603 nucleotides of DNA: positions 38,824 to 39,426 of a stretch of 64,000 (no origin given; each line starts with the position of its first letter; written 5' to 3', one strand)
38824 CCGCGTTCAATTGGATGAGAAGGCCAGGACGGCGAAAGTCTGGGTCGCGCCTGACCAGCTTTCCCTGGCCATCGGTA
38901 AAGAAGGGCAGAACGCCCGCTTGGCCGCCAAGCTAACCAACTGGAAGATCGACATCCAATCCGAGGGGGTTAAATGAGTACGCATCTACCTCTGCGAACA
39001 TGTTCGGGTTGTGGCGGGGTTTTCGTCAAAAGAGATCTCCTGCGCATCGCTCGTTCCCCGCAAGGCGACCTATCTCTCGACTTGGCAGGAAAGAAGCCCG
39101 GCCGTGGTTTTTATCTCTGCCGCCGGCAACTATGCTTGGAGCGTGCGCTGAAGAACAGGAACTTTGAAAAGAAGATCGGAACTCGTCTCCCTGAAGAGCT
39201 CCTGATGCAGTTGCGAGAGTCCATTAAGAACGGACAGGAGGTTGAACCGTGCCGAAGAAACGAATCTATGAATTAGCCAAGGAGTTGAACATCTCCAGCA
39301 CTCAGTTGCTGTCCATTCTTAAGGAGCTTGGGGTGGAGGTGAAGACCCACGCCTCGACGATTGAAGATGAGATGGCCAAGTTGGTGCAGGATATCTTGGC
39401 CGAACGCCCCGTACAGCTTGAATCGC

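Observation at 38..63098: Dispersed family of short tandem arrays built on a conserved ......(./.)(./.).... core: 16 loci in 64 kb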

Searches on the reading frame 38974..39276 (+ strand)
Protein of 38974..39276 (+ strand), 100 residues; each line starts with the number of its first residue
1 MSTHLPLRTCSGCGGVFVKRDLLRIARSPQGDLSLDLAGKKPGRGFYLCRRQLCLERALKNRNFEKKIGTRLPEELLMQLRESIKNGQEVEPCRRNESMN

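Call 46: search_protein_families(library=pfam, proteins=[window:38974-39276:+], max_evalue=0.00001)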
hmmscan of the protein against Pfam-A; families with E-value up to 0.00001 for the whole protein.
window:38974-39276:+ (100 aa): 1 family
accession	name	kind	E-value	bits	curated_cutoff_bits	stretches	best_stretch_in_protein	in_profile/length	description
PF04296.18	YlxR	-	1.1e-21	77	26.9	1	8-81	1-74/75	Protein of unknown function (DUF448)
